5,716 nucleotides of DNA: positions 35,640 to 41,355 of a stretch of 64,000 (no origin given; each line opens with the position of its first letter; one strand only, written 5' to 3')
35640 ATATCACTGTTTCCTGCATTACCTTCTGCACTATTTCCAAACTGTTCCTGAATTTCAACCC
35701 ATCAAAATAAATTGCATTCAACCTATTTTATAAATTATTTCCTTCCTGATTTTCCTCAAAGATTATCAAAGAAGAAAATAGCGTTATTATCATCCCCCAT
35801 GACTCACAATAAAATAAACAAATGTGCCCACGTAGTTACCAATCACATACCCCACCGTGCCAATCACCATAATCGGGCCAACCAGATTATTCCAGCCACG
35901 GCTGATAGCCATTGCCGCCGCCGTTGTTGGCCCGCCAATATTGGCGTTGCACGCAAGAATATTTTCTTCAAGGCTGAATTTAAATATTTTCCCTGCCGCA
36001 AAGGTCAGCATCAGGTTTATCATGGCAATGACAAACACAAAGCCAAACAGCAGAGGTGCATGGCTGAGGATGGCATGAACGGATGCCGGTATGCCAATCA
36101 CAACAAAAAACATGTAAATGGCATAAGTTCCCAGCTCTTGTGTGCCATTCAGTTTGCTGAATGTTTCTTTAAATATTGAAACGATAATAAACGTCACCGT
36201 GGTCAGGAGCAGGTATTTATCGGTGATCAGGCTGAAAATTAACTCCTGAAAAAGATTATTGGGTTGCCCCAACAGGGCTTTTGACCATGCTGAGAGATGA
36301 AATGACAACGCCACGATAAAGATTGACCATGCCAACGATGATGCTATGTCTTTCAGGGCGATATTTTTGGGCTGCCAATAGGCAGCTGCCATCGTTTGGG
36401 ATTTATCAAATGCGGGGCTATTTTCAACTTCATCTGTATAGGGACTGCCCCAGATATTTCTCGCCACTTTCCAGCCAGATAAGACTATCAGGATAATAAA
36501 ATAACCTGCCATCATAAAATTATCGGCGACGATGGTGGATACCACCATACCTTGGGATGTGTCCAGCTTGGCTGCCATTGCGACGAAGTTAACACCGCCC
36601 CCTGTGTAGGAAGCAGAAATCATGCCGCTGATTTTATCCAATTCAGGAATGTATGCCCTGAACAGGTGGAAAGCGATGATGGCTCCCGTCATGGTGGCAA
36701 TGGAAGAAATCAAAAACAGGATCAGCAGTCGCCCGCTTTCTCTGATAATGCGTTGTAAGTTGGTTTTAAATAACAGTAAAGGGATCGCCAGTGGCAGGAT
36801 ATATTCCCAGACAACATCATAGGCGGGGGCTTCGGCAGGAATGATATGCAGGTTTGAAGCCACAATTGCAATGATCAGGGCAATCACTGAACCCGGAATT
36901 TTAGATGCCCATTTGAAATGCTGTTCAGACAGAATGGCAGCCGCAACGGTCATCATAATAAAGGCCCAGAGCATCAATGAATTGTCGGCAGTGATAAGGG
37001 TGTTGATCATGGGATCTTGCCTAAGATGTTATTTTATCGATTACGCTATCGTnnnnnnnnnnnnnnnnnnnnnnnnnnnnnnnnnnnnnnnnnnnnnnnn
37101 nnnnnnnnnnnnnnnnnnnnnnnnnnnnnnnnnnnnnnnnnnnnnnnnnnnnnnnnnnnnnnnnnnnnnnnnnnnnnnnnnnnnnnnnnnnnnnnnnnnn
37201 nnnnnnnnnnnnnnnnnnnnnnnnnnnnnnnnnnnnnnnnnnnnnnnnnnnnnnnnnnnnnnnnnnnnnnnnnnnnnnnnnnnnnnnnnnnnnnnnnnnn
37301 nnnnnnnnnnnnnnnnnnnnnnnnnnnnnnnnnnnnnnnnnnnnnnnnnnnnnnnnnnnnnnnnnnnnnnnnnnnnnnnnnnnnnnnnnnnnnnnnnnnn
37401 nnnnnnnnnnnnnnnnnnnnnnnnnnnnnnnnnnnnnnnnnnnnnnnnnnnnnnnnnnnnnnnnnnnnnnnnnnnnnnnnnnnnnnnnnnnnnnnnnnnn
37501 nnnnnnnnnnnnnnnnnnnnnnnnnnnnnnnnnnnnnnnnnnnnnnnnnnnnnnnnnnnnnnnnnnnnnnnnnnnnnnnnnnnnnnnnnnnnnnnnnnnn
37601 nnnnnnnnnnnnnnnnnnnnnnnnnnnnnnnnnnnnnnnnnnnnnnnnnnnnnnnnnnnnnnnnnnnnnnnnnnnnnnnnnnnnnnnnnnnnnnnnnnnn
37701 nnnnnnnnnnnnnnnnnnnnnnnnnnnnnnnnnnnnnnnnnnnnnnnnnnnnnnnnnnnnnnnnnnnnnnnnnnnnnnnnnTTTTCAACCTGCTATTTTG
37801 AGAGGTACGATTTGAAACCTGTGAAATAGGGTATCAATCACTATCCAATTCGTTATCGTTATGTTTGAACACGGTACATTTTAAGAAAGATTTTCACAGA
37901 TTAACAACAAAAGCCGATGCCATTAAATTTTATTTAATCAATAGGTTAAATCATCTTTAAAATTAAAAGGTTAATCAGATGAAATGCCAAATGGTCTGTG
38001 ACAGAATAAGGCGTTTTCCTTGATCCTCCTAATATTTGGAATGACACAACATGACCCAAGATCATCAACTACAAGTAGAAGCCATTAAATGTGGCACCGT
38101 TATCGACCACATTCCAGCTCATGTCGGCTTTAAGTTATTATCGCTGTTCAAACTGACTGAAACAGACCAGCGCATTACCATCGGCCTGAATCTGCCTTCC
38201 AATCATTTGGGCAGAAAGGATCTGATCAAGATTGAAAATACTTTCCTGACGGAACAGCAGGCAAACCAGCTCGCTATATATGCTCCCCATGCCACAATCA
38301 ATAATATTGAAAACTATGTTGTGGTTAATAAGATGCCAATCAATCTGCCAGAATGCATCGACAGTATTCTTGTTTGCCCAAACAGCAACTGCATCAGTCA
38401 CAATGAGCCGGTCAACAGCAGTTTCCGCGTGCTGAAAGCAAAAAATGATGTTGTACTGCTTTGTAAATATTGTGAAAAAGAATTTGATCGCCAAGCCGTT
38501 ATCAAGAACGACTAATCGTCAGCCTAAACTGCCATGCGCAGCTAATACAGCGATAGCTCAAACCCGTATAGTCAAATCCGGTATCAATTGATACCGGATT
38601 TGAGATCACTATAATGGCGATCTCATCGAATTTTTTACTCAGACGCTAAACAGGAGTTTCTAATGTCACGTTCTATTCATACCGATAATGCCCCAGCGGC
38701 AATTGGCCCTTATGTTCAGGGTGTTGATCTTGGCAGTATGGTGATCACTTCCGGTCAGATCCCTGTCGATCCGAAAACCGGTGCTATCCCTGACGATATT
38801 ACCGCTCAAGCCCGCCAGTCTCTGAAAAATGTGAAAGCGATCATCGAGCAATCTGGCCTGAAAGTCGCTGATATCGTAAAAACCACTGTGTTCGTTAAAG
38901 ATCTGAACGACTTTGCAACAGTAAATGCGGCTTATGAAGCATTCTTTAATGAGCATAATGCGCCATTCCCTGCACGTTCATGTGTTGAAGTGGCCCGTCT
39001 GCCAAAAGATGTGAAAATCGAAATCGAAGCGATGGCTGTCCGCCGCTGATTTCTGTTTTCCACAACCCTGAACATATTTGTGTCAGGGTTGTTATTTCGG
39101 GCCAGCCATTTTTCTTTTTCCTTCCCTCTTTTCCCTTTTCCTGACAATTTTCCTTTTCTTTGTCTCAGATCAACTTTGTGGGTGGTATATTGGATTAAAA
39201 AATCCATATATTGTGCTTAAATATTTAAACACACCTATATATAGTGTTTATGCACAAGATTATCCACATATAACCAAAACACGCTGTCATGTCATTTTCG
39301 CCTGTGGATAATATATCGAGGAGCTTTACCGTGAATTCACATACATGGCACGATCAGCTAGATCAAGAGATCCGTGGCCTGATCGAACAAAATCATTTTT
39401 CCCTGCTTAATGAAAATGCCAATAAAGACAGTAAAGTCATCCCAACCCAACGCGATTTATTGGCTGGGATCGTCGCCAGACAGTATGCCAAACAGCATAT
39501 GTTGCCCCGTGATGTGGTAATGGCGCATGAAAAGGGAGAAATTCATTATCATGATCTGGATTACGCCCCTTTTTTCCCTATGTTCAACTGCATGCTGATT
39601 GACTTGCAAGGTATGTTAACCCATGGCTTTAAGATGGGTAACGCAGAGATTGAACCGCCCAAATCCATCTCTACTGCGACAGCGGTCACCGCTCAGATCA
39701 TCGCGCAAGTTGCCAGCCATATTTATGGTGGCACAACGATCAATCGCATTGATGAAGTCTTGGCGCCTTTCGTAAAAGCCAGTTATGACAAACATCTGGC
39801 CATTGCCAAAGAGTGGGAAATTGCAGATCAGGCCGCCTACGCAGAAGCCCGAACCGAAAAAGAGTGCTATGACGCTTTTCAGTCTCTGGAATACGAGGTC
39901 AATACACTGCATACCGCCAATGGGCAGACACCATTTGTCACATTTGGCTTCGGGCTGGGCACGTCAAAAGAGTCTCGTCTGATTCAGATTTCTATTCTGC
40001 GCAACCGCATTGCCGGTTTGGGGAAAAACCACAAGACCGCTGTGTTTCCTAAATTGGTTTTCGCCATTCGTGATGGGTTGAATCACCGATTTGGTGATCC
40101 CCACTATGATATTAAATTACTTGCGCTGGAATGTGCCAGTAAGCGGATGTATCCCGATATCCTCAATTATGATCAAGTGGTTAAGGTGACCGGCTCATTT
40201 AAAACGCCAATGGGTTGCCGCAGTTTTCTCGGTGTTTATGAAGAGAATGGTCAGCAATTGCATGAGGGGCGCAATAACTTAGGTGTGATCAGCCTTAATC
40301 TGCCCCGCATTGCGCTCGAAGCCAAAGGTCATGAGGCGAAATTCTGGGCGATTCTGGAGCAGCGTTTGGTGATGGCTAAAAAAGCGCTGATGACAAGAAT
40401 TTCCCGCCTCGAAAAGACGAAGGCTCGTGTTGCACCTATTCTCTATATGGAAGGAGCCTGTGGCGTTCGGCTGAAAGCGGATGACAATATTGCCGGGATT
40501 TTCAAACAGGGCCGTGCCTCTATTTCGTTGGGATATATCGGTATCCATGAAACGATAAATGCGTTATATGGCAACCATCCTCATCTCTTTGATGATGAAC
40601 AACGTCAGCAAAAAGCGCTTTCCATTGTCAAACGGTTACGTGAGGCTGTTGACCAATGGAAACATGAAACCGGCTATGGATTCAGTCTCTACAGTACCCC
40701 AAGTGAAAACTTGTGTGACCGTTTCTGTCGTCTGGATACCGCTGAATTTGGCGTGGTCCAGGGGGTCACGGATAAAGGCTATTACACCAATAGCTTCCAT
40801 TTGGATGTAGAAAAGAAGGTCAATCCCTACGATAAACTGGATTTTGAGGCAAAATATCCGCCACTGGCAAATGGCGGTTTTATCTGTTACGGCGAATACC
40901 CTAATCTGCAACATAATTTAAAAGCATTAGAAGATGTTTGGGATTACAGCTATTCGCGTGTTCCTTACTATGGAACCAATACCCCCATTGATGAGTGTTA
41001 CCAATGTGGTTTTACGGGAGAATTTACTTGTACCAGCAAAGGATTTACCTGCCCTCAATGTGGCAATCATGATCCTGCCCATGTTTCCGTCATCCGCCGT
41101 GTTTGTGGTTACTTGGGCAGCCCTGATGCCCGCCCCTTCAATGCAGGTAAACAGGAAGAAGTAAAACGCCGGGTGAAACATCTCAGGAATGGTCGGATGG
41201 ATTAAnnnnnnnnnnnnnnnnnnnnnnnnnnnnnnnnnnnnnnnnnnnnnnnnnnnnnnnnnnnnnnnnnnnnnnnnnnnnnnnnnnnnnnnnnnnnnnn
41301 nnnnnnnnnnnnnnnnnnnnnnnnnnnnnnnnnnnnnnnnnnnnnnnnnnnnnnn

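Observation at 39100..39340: nrdD lacks its ATP-cone; the upstream region is a 60-nt polypyrimidine tract plus inverted DnaA-box-like repeats bracketing the start codon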

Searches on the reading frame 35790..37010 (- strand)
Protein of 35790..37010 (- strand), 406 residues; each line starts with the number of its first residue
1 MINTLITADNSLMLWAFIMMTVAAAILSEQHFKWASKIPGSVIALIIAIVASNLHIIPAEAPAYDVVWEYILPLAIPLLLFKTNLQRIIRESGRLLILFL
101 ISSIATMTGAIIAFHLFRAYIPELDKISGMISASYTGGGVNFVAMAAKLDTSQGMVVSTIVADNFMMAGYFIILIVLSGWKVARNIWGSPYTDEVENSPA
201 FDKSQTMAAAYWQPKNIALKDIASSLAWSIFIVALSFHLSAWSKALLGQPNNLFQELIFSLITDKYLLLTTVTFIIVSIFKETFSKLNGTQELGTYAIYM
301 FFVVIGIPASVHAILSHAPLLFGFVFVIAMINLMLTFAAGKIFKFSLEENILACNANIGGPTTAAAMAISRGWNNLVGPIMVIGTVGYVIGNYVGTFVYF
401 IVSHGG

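Call 5: search_protein_families(library=pfam, proteins=[window:35790-37010:-])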
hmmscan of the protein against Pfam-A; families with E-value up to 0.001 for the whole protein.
window:35790-37010:- (406 aa): 1 family
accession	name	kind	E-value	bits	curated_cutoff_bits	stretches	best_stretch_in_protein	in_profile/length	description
PF05684.17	DUF819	-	1.9e-96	323.8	27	1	16-402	1-376/379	Protein of unknown function (DUF819)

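Call 6: search_protein_families(library=ncbifam, proteins=[window:35790-37010:-])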
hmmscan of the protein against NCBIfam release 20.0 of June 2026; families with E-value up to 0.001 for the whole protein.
window:35790-37010:- (406 aa): 0 families

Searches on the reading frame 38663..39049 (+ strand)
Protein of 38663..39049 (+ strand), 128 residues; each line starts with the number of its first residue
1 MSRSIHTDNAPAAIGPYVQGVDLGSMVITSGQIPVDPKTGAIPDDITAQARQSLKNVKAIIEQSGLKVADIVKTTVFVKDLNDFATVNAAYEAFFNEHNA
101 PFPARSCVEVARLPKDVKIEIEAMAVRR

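Call 5: search_protein_families(library=pfam, proteins=[window:38663-39049:+])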
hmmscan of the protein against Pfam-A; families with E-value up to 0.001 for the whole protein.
window:38663-39049:+ (128 aa): 1 family
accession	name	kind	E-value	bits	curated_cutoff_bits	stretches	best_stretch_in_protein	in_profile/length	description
PF01042.26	Ribonuc_L-PSP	-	9.3e-45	152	27.3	1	8-126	2-120/121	Endoribonuclease L-PSP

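Call 6: search_protein_families(library=ncbifam, proteins=[window:38663-39049:+])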
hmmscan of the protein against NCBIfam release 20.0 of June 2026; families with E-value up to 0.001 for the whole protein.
window:38663-39049:+ (128 aa): 3 families
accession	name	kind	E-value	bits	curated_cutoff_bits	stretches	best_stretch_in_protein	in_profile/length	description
NF008490.0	PRK11401.1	equivalog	6.8e-61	203.8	222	1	1-127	1-127/129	enamine/imine deaminase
TIGR00004.1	TIGR00004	subfamily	2.6e-51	173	106.25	1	3-126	2-124/125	Rid family detoxifying hydrolase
TIGR03610.1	RutC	equivalog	2.3e-17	63.3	169.1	1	8-125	9-124/127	pyrimidine utilization protein C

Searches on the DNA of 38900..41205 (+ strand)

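Call 23: search_dna_similar(query=window:39331-41205:+, collection=ecoli_genomes, mode=distant, max_rows=3)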
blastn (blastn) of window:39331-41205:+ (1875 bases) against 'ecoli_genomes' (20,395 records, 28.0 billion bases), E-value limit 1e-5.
Records with a match: 5426; places in all: 5427; records where one place covers at least 80% of the query: 5426.
Genomes with a match: 5426 of 5426; with a place that covers at least 80% of the query: 5426. Places per genome that has any: lowest 1, median 1, highest 2. On chromosomes: 5424 places; on plasmids: 3.
Best place of each record, by identity: 60-80% 5426.
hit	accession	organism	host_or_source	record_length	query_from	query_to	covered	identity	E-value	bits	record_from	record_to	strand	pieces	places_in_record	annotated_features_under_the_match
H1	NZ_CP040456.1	Escherichia coli strain UPEC132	Homo sapiens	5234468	34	1862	98%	74.3%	0e+0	1182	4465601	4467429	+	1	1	nrdD: anaerobic ribonucleoside-triphosphate reductase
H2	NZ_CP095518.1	Escherichia coli strain GN02350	Homo sapiens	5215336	34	1862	98%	74.3%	0e+0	1182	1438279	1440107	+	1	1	nrdD: anaerobic ribonucleoside-triphosphate reductase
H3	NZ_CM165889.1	Escherichia coli strain N50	Homo sapiens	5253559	34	1862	98%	74.3%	0e+0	1182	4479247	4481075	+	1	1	nrdD: anaerobic ribonucleoside-triphosphate reductase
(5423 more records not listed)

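Call 25: get_annotated_region(hit=H1, flank=1500)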
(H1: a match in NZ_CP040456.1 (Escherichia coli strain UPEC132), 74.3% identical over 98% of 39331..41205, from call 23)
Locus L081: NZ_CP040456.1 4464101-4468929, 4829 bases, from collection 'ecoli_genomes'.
description: Escherichia coli strain UPEC132 chromosome, complete genome
organism: Escherichia coli strain UPEC132 (NCBI taxid 562)
replicon: chromosome; assembly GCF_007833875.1
host: Homo sapiens; source: urinary; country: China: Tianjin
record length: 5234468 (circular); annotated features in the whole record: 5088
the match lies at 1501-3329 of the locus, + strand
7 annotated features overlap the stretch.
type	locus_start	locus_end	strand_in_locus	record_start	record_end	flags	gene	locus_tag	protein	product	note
CDS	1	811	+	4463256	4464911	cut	treC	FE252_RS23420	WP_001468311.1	alpha,alpha-phosphotrehalase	-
CDS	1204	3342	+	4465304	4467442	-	nrdD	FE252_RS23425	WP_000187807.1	anaerobic ribonucleoside-triphosphate reductase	-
CDS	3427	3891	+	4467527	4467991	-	nrdG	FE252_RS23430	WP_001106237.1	anaerobic ribonucleoside-triphosphate reductase-activating protein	-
CDS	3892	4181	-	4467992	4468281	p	-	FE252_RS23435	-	type II toxin-antitoxin system RelE family toxin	frameshifted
CDS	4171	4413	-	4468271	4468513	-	-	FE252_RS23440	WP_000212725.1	type II toxin-antitoxin system RelB/DinJ family antitoxin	-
CDS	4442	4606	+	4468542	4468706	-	-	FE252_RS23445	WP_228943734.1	hypothetical protein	-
CDS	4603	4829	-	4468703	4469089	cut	cybC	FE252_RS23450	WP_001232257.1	cytochrome b562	-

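Call 63: search_rna_families(source=window, start=38900, end=39450, threshold=evalue, max_evalue=1)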
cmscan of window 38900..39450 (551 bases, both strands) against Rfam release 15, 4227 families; matches with E-value up to 1: 1.
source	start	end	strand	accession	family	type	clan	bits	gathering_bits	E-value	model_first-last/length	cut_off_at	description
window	39179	39270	-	RF04209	MIR7533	Gene; miRNA;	-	16.7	230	0.7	78-172/249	no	MIR7533 microRNA precursor family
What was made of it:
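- No Rfam family matches (call 63).
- Tried and rejected: There was nothing but a chance miRNA-model hit at E = 0.7 (call 63).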
